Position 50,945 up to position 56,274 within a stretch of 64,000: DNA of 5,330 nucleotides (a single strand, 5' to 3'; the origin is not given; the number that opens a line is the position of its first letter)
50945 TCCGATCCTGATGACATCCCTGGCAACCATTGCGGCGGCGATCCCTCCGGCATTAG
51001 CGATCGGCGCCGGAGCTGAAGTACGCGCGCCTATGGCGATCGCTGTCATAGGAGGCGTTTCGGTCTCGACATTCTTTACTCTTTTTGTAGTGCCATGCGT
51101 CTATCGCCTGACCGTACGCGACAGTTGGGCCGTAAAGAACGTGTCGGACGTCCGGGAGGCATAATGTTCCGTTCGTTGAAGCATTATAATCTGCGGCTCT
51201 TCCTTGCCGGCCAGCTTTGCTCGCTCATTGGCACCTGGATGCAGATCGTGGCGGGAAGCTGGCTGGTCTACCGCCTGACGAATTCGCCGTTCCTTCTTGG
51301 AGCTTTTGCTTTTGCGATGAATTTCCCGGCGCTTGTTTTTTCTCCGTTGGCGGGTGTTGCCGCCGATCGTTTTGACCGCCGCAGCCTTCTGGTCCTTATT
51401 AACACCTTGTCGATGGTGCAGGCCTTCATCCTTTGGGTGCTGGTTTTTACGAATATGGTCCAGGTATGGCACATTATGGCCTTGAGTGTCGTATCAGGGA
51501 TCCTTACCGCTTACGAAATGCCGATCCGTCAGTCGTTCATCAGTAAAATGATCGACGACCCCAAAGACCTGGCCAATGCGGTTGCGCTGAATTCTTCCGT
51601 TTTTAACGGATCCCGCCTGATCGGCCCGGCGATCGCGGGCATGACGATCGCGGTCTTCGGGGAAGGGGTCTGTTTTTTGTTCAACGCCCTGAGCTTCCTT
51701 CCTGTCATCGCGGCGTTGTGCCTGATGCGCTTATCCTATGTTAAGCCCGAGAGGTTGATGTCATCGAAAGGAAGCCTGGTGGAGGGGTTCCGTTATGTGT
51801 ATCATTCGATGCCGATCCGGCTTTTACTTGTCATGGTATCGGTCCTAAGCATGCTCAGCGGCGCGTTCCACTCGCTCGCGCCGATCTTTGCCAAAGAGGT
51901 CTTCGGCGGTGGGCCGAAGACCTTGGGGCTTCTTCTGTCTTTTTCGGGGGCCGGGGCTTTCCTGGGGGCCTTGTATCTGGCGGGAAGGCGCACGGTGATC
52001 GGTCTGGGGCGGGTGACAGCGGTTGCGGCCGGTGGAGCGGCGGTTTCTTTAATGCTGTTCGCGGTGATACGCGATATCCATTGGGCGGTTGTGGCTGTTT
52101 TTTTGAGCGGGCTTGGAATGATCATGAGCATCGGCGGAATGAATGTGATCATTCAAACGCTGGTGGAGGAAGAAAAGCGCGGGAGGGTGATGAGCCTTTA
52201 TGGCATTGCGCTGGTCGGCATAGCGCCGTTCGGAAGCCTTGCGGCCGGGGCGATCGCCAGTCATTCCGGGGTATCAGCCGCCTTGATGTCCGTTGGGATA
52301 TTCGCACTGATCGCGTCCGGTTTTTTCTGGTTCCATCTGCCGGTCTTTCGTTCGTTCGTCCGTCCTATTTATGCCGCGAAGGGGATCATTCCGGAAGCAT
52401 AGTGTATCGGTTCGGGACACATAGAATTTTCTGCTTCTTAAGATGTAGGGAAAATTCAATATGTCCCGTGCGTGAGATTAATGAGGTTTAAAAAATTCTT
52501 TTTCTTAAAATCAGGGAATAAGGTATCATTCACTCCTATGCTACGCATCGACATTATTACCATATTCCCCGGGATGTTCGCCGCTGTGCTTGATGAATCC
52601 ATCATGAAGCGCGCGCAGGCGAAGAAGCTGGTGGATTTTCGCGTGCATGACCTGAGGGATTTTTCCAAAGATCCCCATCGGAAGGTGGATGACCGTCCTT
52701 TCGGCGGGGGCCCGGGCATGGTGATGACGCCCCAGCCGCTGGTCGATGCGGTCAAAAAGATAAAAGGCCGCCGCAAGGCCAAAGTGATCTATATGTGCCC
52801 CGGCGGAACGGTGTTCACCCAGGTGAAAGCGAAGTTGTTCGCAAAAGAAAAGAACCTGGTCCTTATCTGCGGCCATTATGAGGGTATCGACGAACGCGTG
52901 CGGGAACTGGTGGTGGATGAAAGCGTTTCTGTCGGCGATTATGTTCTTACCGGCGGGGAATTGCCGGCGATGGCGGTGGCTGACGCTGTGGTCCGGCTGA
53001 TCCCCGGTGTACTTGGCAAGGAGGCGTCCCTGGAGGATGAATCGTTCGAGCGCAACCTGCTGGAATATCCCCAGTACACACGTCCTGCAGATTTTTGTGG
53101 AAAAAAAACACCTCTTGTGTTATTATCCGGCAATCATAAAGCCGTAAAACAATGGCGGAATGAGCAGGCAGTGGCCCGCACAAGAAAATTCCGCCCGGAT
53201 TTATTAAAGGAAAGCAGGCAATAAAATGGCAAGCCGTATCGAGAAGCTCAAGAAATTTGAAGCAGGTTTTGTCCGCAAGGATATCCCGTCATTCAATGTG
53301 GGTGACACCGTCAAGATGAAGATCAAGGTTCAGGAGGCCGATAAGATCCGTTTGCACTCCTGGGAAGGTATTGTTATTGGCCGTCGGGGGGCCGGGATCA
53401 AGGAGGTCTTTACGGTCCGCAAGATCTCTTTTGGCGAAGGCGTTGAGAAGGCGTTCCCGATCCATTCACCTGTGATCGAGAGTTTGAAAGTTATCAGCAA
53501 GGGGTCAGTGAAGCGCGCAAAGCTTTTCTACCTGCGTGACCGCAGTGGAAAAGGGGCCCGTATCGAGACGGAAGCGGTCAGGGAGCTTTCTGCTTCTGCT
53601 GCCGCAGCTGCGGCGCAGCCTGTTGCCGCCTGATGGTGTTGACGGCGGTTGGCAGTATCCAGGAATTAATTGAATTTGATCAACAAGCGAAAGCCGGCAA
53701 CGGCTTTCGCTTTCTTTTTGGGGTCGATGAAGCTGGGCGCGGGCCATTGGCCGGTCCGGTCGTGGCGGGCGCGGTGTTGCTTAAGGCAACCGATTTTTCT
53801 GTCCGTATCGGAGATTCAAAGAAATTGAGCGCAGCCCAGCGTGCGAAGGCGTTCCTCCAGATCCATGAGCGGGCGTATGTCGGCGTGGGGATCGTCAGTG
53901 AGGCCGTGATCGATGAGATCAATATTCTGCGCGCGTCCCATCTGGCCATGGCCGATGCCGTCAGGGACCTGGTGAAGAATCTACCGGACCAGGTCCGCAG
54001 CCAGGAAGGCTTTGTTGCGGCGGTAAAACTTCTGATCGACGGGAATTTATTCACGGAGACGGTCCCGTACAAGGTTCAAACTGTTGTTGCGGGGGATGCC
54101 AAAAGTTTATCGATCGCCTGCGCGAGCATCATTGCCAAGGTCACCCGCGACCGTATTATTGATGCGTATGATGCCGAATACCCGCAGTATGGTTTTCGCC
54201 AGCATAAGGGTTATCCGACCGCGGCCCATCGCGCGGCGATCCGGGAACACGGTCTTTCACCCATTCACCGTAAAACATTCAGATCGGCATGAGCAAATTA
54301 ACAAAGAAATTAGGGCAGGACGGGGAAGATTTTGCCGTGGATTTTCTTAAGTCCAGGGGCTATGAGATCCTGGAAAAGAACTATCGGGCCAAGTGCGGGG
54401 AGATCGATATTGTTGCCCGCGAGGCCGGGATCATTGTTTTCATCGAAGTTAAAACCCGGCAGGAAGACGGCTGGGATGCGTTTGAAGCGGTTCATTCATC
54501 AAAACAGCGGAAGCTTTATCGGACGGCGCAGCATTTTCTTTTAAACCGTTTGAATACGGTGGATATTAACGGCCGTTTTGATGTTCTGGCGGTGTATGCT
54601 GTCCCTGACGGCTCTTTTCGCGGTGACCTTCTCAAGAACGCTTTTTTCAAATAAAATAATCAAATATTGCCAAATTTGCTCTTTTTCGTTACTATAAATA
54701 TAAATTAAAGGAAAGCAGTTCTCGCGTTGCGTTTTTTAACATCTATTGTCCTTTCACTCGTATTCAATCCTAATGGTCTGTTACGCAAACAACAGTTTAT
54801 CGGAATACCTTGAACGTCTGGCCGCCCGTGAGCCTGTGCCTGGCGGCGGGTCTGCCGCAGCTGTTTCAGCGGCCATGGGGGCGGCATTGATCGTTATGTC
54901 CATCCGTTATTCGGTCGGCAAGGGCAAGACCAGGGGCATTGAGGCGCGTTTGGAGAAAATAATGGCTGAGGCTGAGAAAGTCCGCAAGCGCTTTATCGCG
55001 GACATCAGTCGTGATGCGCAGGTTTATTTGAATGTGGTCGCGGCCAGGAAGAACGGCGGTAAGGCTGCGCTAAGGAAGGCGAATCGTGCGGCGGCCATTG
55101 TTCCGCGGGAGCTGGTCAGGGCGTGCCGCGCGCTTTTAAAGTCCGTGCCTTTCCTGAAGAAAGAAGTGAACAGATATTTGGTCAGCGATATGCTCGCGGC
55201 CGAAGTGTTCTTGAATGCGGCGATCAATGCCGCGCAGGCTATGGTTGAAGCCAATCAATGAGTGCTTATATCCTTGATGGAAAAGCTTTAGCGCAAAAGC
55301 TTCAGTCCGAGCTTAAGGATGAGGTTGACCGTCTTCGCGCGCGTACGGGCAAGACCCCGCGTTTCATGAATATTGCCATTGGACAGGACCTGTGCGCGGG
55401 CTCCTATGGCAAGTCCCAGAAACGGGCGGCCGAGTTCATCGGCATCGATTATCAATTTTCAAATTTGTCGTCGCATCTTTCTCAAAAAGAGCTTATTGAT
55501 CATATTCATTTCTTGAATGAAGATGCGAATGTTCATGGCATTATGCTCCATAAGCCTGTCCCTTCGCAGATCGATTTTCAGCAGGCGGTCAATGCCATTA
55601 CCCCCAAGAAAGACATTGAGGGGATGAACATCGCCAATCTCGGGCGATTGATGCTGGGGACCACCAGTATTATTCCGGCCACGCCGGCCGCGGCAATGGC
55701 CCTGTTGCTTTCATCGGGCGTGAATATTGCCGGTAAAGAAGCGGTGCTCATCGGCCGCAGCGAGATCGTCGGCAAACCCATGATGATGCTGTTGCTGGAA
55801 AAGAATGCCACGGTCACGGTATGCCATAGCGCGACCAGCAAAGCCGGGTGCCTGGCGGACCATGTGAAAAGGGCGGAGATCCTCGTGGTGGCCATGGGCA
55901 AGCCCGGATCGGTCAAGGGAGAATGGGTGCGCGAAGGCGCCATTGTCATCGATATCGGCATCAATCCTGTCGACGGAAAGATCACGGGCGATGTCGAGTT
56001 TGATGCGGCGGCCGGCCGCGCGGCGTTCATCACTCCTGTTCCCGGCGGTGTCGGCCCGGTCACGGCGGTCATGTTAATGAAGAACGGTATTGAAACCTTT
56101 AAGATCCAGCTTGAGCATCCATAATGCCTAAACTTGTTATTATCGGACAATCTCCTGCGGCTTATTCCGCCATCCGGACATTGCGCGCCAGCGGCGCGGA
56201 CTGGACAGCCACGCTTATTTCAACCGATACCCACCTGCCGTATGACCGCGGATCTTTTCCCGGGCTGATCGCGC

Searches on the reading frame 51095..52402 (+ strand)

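Call 41: search_protein_families(library=pfam, proteins=[window:51095-52402:+], max_evalue=0.00001)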
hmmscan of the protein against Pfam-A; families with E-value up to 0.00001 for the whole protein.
window:51095-52402:+ (435 aa): 2 families
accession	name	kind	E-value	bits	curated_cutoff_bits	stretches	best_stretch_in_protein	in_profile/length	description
PF05977.19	MFS_3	-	9.8e-61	206.2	27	1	29-413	8-391/524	Transmembrane secretion effector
PF07690.21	MFS_1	-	4.2e-34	118.4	33.4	1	37-372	2-338/347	Major Facilitator Superfamily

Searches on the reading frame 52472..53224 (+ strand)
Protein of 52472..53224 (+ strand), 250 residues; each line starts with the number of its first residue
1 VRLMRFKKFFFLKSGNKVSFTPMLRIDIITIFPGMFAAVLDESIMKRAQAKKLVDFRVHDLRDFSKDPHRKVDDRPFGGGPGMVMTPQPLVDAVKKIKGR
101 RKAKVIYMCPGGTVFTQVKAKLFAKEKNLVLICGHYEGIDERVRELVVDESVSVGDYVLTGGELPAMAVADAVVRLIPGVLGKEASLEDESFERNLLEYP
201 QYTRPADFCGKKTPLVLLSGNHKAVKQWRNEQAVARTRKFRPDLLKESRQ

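Call 41: search_protein_families(library=pfam, proteins=[window:52472-53224:+], max_evalue=0.00001)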
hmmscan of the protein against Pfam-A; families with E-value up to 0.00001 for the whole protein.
window:52472-53224:+ (250 aa): 1 family
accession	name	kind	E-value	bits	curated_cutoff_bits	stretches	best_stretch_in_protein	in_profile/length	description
PF01746.26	tRNA_m1G_MT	-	1.8e-62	211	27.3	1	45-242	1-195/195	tRNA (Guanine-1)-methyltransferase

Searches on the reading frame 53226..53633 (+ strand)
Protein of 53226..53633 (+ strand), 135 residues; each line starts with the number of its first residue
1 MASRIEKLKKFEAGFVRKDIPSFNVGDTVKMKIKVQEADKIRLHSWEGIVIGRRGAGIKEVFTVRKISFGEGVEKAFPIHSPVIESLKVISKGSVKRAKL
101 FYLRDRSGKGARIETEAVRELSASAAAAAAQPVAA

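Call 41: search_protein_families(library=pfam, proteins=[window:53226-53633:+], max_evalue=0.00001)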
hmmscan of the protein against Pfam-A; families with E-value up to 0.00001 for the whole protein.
window:53226-53633:+ (135 aa): 1 family
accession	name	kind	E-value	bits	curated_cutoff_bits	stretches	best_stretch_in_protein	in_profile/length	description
PF01245.26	Ribosomal_L19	-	1.9e-40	137.7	22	1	8-114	3-109/111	Ribosomal protein L19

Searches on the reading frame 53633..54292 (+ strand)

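Call 41: search_protein_families(library=pfam, proteins=[window:53633-54292:+], max_evalue=0.00001)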
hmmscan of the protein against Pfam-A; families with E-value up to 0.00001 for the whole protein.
window:53633-54292:+ (219 aa): 1 family
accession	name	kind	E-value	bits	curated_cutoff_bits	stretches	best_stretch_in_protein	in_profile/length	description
PF01351.25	RNase_HII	-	5.4e-32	111.7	25.8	1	30-217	2-197/199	Ribonuclease HII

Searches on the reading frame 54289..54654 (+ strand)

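Call 41: search_protein_families(library=pfam, proteins=[window:54289-54654:+], max_evalue=0.00001)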
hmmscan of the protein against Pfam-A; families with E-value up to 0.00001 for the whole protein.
window:54289-54654:+ (121 aa): 2 families
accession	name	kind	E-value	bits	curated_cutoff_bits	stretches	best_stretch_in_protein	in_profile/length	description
PF02021.23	UPF0102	-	2.9e-28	98.5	23.6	1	12-102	1-80/80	Uncharacterised protein family UPF0102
PF08378.17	NERD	-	4e-06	27.7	22.1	1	9-63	2-60/111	Nuclease-related domain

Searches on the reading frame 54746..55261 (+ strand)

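Call 41: search_protein_families(library=pfam, proteins=[window:54746-55261:+], max_evalue=0.00001)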
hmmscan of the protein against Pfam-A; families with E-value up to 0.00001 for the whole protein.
window:54746-55261:+ (171 aa): 1 family
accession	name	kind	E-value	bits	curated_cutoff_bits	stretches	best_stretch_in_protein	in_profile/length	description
PF04961.17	FTCD_C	-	2.3e-34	119.2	24.5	1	17-170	1-163/182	Formiminotransferase-cyclodeaminase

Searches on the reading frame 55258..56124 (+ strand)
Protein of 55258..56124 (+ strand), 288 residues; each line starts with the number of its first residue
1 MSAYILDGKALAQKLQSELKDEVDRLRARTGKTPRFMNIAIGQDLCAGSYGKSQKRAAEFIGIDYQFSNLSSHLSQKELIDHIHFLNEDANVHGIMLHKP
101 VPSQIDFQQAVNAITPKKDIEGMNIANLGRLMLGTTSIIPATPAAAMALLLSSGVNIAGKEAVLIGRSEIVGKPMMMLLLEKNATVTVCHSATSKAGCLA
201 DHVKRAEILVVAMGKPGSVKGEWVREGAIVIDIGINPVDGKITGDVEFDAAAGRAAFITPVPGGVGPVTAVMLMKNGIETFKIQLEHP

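Call 41: search_protein_families(library=pfam, proteins=[window:55258-56124:+], max_evalue=0.00001)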
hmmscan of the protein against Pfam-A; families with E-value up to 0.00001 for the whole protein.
window:55258-56124:+ (288 aa): 2 families
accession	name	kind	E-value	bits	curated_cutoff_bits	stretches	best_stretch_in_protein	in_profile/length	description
PF02882.25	THF_DHG_CYH_C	-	6.7e-60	201.5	27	1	126-283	3-158/160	Tetrahydrofolate dehydrogenase/cyclohydrolase, NAD(P)-binding domain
PF00763.28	THF_DHG_CYH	-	5.9e-28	97.9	32.8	1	6-121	1-115/115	Tetrahydrofolate dehydrogenase/cyclohydrolase, catalytic domain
